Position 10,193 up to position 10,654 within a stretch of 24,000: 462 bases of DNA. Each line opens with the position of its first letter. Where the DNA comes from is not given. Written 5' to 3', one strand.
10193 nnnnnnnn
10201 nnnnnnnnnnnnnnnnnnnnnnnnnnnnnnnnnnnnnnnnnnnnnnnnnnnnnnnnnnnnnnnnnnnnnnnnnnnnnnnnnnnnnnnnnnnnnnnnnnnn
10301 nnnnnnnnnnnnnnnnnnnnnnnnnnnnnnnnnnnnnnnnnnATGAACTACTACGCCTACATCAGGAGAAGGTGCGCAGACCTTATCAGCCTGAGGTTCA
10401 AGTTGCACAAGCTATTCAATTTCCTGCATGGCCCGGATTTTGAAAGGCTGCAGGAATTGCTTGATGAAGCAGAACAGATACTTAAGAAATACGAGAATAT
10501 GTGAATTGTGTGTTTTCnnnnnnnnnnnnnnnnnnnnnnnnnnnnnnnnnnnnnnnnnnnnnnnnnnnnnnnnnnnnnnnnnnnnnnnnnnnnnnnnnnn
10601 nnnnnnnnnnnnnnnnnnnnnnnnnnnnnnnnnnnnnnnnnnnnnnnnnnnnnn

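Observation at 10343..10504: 53-aa protein C is perfectly conserved between cassettes despite about 13 silent substitutions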

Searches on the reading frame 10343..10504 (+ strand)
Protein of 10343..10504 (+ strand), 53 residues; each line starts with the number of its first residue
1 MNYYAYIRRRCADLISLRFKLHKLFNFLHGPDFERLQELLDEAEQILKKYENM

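Call 6: search_protein_families(library=pfam, max_evalue=1, proteins=[window:10343-10504:+])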
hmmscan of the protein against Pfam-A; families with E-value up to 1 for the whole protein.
window:10343-10504:+ (53 aa): 2 families
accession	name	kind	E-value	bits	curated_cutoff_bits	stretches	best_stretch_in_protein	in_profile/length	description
PF11680.14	DUF3276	-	0.061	13.9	23.1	1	12-48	48-82/131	Protein of unknown function (DUF3276)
PF16263.11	DUF4917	-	0.13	12.1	28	1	8-52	21-65/311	Domain of unknown function (DUF4917)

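Call 8: find_homologous_proteins(query=window:10343-10501:+, max_evalue=0.01)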
Query seq(53 aa) (53 aa): 7 proteins with E <= 0.01 among 7 candidates.
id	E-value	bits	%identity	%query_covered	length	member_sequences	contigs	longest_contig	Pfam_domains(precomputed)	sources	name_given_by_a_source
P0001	1.1e-23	99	87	100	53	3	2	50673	-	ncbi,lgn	ncbi:MAG: hypothetical protein ACREBF_05115 [Candidatus Micrarchaeales archaeon]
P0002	1.1e-22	96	83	100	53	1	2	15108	-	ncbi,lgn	ncbi:MAG: hypothetical protein ACREBF_02560 [Candidatus Micrarchaeales archaeon]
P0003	1.1e-22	96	88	96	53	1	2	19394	-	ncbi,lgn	ncbi:MAG: hypothetical protein ACREBF_02010 [Candidatus Micrarchaeales archaeon]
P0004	1.8e-15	73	70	100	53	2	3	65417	-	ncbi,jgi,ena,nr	ncbi:MAG: hypothetical protein KGH71_04430 [Candidatus Micrarchaeota archaeon]|nr:hypothetical prote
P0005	6.3e-15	71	69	98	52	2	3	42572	-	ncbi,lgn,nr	ncbi:MAG: hypothetical protein KGH65_03415 [Candidatus Micrarchaeota archaeon]|nr:hypothetical prote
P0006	1.9e-14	70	69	98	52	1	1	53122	-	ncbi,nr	ncbi:MAG: hypothetical protein KGH65_02205 [Candidatus Micrarchaeota archaeon]|nr:hypothetical prote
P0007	3.6e-14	69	64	100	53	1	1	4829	-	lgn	-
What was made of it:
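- Seven hits, all in Micrarchaeota MAGs or metagenomes (call 8).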

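Call 10: find_encoding_contigs(protein=P0001, flank=6000, max_places=4)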
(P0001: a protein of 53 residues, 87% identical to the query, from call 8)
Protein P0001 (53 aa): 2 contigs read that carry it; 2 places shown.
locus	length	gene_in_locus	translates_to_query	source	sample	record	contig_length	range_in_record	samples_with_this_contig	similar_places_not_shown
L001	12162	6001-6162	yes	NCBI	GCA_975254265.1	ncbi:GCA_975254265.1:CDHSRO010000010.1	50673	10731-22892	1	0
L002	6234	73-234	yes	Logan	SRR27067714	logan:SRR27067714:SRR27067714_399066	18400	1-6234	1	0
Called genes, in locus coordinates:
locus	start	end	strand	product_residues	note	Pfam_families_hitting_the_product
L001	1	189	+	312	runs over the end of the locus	PF01866:Diphthamide_syn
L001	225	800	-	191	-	-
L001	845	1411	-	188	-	PF01997:Translin (weak)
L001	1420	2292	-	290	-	PF07934:OGG_N (weak), PF00730:HhH-GPD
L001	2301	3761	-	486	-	PF00587:tRNA-synt_2b, PF03129:HGTP_anticodon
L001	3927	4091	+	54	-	-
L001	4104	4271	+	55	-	-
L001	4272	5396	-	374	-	-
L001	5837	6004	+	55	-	-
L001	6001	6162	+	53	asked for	-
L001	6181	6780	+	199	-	PF00293:NUDIX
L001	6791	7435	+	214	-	PF00293:NUDIX (weak)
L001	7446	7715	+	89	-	-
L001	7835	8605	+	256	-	PF01798:Nop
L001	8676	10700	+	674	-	PF23545:Zn_ribbon_HMPTM, PF04055:Radical_SAM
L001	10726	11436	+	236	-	-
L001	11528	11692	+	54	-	-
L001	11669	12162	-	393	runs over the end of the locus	-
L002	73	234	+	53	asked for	-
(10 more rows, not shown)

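Call 14: find_related_loci(query=A1, collection=genome_contigs, flank=6000)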
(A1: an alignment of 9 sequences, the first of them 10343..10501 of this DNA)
Query A1 (53 aa) in genome_contigs; peptide patterns used: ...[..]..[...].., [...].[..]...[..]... (x = any residue, [..] = any of these).
38 stretches matched a pattern; 6 encode a relative of the query (tblastn E <= 1e-3); 6 distinct loci.
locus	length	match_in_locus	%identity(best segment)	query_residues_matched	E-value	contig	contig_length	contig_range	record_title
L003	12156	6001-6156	71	1-52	2e-21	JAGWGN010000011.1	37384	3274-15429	MAG: Candidatus Micrarchaeota archaeon isolate REEA49 REEA49_11_length_37384_cov_34.277615, whole genome shotgun sequenc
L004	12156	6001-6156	69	1-52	4e-21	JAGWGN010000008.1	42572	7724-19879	MAG: Candidatus Micrarchaeota archaeon isolate REEA49 REEA49_8_length_42572_cov_34.817649, whole genome shotgun sequence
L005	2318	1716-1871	69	1-52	6e-21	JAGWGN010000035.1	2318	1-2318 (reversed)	MAG: Candidatus Micrarchaeota archaeon isolate REEA49 REEA49_35_length_2318_cov_13.297189, whole genome shotgun sequence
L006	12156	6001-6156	69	1-52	7e-21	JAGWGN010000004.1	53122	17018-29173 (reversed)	MAG: Candidatus Micrarchaeota archaeon isolate REEA49 REEA49_4_length_53122_cov_33.514752, whole genome shotgun sequence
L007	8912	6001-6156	65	1-52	3e-19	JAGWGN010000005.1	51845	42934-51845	MAG: Candidatus Micrarchaeota archaeon isolate REEA49 REEA49_5_length_51845_cov_34.513812, whole genome shotgun sequence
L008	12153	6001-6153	57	1-51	7e-16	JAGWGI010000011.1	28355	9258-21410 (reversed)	MAG: Candidatus Micrarchaeota archaeon isolate REEA36 REEA36-150_1813, whole genome shotgun sequence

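Call 20: search_protein_representatives(alignment_id=A1)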
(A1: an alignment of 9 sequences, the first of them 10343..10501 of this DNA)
Query: 9 sequences, 53 profile positions. Proteins with E-value up to 0.001 (for the whole library): 19; up to 1e-10: 9; up to 1e-30: 0. The best 19 are listed.
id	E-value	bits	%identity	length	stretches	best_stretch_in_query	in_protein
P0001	1.6e-30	121.0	-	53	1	1-52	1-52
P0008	9.1e-23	96.2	-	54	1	1-52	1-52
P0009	9.3e-15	70.5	-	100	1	1-51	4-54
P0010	1.4e-14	69.9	-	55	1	1-50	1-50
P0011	4.7e-14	68.3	-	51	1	1-50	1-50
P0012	1.7e-13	66.5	-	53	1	1-51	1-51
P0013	1.7e-11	60.1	-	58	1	2-52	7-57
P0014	7.7e-11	58.0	-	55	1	1-50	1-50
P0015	9.6e-11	57.7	-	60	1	1-50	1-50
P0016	7.1e-10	54.9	-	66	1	1-50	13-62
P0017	1.1e-09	54.3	-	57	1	1-50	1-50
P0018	2.1e-09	53.4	-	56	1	1-50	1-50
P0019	9.1e-07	44.9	-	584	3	27-49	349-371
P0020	2.4e-05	40.4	-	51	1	15-48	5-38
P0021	3.1e-05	40.0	-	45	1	12-50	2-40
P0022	1.6e-04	37.8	-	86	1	2-50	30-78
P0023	6.2e-04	35.9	-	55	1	1-50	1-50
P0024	7.5e-04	35.6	-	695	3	27-47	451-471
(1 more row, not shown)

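Call 21: find_encoding_contigs(protein=P0002, flank=6000, max_places=3)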
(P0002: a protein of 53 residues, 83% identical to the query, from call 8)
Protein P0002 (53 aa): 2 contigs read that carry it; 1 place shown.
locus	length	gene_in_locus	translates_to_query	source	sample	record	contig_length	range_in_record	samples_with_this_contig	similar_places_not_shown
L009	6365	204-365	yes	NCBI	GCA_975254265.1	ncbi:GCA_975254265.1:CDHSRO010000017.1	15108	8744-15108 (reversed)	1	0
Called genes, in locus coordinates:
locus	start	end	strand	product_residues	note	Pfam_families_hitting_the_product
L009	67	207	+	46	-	-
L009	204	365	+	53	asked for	-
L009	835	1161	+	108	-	-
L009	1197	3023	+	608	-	PF01496:V_ATPase_I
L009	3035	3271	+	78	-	PF00137:ATP-synt_C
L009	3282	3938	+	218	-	-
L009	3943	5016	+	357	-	PF01992:vATP-synt_AC39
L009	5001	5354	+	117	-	PF01990:ATP-synt_F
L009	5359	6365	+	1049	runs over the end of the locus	PF02874:ATP-synt_ab_N, PF16886:ATP-synt_ab_Xtn, PF14890:Intein_splicing, PF14528:LAGLIDADG_3, PF00006:ATP-synt_ab, PF22919:ATP-synt_VA_C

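Call 22: find_encoding_contigs(protein=P0003, flank=6000, max_places=3)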
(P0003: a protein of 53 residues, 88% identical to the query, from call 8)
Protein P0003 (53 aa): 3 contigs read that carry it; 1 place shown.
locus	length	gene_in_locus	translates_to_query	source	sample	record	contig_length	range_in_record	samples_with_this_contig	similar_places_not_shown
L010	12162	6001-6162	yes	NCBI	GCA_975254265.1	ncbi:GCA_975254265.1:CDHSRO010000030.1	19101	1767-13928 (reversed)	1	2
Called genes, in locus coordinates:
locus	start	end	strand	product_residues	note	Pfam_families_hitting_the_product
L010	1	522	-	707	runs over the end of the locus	-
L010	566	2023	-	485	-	PF13155:Toprim_2 (weak), PF13662:Toprim_4 (weak)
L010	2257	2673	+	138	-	PF01870:Hjc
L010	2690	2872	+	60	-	-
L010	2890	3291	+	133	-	-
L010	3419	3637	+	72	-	PF00808:CBFD_NFYB_HMF (weak)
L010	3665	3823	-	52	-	-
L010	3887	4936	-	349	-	PF00953:Glycos_transf_4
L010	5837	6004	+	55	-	-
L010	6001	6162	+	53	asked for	-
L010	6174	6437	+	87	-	-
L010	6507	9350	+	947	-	PF00133:tRNA-synt_1, PF09334:tRNA-synt_1g, PF13603:tRNA-synt_1_2, PF01406:tRNA-synt_1e, PF09334:tRNA-synt_1g, PF08264:Anticodon_1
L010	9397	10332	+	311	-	-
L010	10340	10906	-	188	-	PF14470:bPH_3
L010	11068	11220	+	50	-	-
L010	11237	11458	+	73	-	PF01978:TrmB (weak)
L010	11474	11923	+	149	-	PF10869:DUF2666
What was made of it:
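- There are five dispersed copies per small genome in unrelated housekeeping neighbourhoods (calls 10, 21, 22, 14).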

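Call 25: find_related_loci(query=A1, collection=viral_contigs, flank=6000)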
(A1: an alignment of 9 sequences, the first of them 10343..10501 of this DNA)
Query A1 (53 aa) in viral_contigs; peptide patterns used: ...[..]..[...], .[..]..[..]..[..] (x = any residue, [..] = any of these).
69 stretches matched a pattern, but none encodes a relative of the query by tblastn (E <= 1e-3).
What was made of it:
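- No relative of C was found in 2.9 million viral contigs (call 25).
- Tried and rejected: None (call 25).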

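Call 26: find_related_loci(query=A1, collection=metagenome_contigs, flank=5000)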
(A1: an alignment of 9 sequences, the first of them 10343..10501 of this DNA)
Query A1 (53 aa) in metagenome_contigs; peptide patterns used: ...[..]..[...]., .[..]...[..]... (x = any residue, [..] = any of these).
443 stretches matched a pattern; 7 encode a relative of the query (tblastn E <= 1e-3); 7 distinct loci.
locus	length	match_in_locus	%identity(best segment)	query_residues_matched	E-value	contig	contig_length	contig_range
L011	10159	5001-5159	70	1-53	2e-22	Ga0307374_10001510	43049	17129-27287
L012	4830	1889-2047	70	1-53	8e-22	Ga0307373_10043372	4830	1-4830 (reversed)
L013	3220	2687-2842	69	1-52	2e-21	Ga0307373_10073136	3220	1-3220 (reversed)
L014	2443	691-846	69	1-52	2e-21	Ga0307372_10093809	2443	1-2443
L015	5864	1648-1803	62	1-52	4e-19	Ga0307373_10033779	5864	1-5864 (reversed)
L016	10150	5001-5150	58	1-50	9e-16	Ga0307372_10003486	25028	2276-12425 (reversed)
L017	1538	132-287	56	1-52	2e-15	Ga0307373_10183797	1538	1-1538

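Call 33: search_solved_structures(query=A2, max_evalue=10, show_alignments=2)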
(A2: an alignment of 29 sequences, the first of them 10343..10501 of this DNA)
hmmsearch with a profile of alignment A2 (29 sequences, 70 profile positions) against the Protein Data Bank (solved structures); distinct sequences matched with E-value up to 10: 59.
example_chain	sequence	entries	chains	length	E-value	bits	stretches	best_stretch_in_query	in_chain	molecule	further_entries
9uan_B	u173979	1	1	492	0.00028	23.8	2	39-59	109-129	miniGq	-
5tgw_A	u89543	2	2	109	0.0056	19.6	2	31-63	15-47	PS1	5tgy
9cte_A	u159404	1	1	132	0.019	18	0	33-66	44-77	De novo protein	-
7jh6_A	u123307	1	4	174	0.02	17.9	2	30-64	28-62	Two-domain di-Zn(II) and porphyrin-binding protein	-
6z35_A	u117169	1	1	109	0.023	17.7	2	35-69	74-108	Maquette 2-1ip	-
7xw9_A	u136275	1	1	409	0.078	16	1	39-59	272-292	Guanine nucleotide-binding protein G(q) subunit alpha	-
8q84_B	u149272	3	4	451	0.19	14.8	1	7-58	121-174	Kinetochore protein NUF2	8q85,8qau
8s1x_B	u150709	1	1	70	0.26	14.3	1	33-66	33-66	DBAct553_1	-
1qqr_A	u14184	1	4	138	0.26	14.3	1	31-63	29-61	STREPTOKINASE DOMAIN B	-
9lp2_C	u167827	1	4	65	0.28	14.2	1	40-64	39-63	dAID23.4S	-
9rux_A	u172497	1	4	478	0.29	14.1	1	20-57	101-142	Disrupted in schizophrenia 1 homolog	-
8zd1_A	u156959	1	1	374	0.47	13.5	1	39-59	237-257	Guanine nucleotide-binding protein G(s) subunit alpha isoforms short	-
6w1s_B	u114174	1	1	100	0.56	13.2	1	42-60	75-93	Mediator of RNA polymerase II transcription subunit 4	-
8t3v_A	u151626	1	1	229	0.58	13.2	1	39-59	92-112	Guanine nucleotide-binding protein G(q) subunit alpha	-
8t3o_A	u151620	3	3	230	0.6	13.2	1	39-59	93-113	Guanine nucleotide-binding protein G(q) | Guanine nucleotide-binding protein G(q) subunit alpha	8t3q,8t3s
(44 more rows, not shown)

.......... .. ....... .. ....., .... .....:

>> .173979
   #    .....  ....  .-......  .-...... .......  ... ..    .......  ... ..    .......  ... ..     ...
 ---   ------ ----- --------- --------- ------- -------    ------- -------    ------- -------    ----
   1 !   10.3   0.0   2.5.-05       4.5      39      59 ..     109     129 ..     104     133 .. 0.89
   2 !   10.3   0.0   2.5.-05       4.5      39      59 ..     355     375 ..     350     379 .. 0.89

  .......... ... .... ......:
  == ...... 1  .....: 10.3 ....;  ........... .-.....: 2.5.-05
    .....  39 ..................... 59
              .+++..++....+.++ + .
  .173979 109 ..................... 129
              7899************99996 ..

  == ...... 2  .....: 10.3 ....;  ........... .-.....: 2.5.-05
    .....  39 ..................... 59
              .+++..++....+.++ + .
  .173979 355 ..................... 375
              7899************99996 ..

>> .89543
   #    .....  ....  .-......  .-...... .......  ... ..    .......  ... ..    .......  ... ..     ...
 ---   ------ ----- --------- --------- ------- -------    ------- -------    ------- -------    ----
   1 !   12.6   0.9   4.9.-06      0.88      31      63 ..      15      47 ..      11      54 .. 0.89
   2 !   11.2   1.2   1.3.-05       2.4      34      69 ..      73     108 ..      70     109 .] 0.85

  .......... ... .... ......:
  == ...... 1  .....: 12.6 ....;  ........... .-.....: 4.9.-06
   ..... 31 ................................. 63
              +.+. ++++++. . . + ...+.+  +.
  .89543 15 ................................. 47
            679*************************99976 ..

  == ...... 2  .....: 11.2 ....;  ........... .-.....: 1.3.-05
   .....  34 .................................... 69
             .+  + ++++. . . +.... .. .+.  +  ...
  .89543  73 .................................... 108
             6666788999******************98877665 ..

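Call 36: find_encoding_contigs(protein=P0009, flank=5000, max_places=2)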
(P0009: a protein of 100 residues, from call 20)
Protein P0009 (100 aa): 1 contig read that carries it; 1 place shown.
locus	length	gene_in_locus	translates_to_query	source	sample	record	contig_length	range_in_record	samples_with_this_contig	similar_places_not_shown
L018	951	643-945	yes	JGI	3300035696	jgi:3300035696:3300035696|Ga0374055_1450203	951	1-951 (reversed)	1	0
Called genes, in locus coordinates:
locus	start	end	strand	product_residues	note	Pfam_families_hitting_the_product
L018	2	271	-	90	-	?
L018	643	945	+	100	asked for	-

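Call 37: find_encoding_contigs(protein=P0014, flank=5000, max_places=2)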
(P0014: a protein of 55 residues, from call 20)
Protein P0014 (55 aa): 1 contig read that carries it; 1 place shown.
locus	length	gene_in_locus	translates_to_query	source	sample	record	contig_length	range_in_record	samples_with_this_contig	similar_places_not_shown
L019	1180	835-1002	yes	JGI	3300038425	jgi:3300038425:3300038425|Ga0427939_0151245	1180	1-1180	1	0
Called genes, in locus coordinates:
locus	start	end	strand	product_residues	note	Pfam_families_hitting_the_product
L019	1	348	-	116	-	?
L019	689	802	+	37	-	-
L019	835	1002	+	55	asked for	-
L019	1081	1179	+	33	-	?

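Call 38: find_encoding_contigs(protein=P0012, flank=5000, max_places=2)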
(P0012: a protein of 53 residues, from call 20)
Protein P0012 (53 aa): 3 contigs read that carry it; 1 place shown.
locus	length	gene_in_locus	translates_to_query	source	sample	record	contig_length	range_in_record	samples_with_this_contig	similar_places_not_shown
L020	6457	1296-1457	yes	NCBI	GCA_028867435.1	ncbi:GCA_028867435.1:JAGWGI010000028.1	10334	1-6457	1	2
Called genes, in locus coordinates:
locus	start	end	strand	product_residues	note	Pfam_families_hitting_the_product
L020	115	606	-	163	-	PF13404:HTH_AsnC-type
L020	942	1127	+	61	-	-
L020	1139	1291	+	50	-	-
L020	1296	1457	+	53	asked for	-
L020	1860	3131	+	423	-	PF00275:EPSP_synthase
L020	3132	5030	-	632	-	PF03485:Arg_tRNA_synt_N, PF00750:tRNA-synt_1d, PF05746:DALR_1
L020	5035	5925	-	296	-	PF01256:Carb_kinase, PF08543:Phos_pyr_kin (weak), PF02110:HK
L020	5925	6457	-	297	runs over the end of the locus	-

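Call 40: predict_structure(alignment_id=A3)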
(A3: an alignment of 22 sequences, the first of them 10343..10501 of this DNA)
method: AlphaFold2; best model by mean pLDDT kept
length: 53 residues; sequences in the alignment: 22
mean_pLDDT: 88.8   pTM: 0.66
mean pLDDT of the five models: 88.8, 88.7, 87.7, 86.4, 83.7
residues with pLDDT >= 90: 31; 70-90: 21; 50-70: 1; < 50: 0
segments of 3 or more residues with pLDDT < 50: none
pLDDT, mean of each block of 10 residues (from residue 1): 90 93 80 92 93 76
secondary structure, 60 per line:
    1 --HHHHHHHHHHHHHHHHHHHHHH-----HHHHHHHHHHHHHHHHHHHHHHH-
elements in order: H3-24 H30-52
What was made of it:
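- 10343..10504 (+): C1, 53-aa helical-hairpin protein (GenBank ACREBF_00505). AlphaFold2 predicts a hairpin with helices 3-24 and 30-52, pLDDT 88.8 (call 40).
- On Rop-like four-helix-bundle hairpins (for C): AlphaFold2 model with helices 3-24 and 30-52, pLDDT 88.8 (call 40)
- Hairpin model with pLDDT 88.8 (call 40).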

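Call 41: search_protein_families(library=padloc, max_evalue=0.1, proteins=[window:10343-10504:+])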
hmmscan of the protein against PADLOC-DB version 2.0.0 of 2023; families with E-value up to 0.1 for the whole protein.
window:10343-10504:+ (53 aa): 2 families
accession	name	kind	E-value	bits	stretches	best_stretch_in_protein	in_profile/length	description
PDLC04961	PDC-S21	-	0.017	12.4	1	11-51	51-91/336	-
PDLC04960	PDC-S21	-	0.019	12.4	1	18-52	51-85/336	-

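Call 42: search_protein_families(library=phrogs, max_evalue=0.1, proteins=[window:10343-10504:+])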
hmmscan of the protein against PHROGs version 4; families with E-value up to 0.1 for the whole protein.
window:10343-10504:+ (53 aa): 1 family
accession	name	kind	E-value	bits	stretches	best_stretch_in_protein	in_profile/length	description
phrog_9686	-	unknown function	0.053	14.3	1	9-46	11-48/53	-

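Call 44: fold_search(model_id=the predicted structure, library=pdb)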
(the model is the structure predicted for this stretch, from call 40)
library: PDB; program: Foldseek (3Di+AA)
matches with E <= 10: 107; with E <= 0.001: 0
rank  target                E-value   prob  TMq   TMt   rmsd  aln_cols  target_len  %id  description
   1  8oir_Aa               1.5e+00  0.21  0.40  0.10   4.7        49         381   26  55S human mitochondrial ribosome with mtRF1 and P-site tRNA (released 2023-06-14)
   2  1qgh_A                1.7e+00  0.23  0.47  0.19   5.1        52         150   17  THE X-RAY STRUCTURE OF THE UNUSUAL DODECAMERIC FERRITIN FROM LISTERIA INNOCUA, REVEALS A NOVEL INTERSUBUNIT IRON BINDI (released 2000-01-14)
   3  9mty_A                2.8e+00  0.28  0.53  0.13   3.2        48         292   21  Structure of TIGR-TasR in complex with tigRNA and target DNA after DNA cleavage (released 2025-03-05)
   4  3add_A                2.8e+00  0.18  0.44  0.13   4.5        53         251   23  Crystal structure of O-phosphoseryl-tRNA kinase complexed with selenocysteine tRNA and AMPPNP (crystal type 3) (released 2010-07-28)
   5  6hgc_B                3.0e+00  0.15  0.43  0.13   4.4        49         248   20  Structure of Calypso in complex with DEUBAD of ASX (released 2019-01-23)
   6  6vme_G                3.2e+00  0.69  0.81  0.60   1.7        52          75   12  Human ESCRT-I heterotetramer headpiece (released 2020-05-20)
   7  4j41_C                3.2e+00  0.16  0.49  0.35   4.3        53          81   11  The crystal structure of a secreted protein EsxB (Mutant P67A) from Bacillus anthracis str. Sterne (released 2013-02-20)
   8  4j7j_B                3.2e+00  0.15  0.45  0.31   4.4        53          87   11  The crystal structure of a secreted protein EsxB (Mutant G53A) from Bacillus anthracis str. Sterne (released 2013-03-06)
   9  6vme_F                3.4e+00  0.66  0.81  0.58   1.7        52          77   12  Human ESCRT-I heterotetramer headpiece (released 2020-05-20)
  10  5eiu_A                3.9e+00  0.35  0.66  0.30   3.0        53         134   15  Mini TRIM5 B-box 2 dimer C2 crystal form (released 2016-06-15)
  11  3k79                  3.9e+00  0.15  0.46  0.44   3.9        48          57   19  C38A, C52V Cysteine-Free Variant of Rop (Rom) (released 2010-02-02)
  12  6dma_A                3.9e+00  0.13  0.43  0.33   5.0        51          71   14  DHD15_closed (released 2018-12-19)
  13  2fjc_A                3.9e+00  0.08  0.39  0.18   6.0        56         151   28  Crystal structure of antigen TpF1 from Treponema pallidum (released 2006-01-10)
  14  8p7b_D                4.2e+00  0.51  0.73  0.10   2.0        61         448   16  CryoEM structure of METTL6 tRNA SerRS complex in a 1:2:2 stoichiometry (released 2024-06-12)
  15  6dma_F                4.2e+00  0.18  0.53  0.44   3.2        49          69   10  DHD15_closed (released 2018-12-19)
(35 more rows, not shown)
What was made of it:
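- On Rop-like four-helix-bundle hairpins (for C): Foldseek hits to Rop have E = 3.9-5.9 and TM = 0.43-0.55 (call 44)
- Closest known: WXG100. Same: Weak fold-search hits to EsxB and EsxEF appear (call 44).
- A helical hairpin is a generic fold, and the fold search gave nothing significant (call 44).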
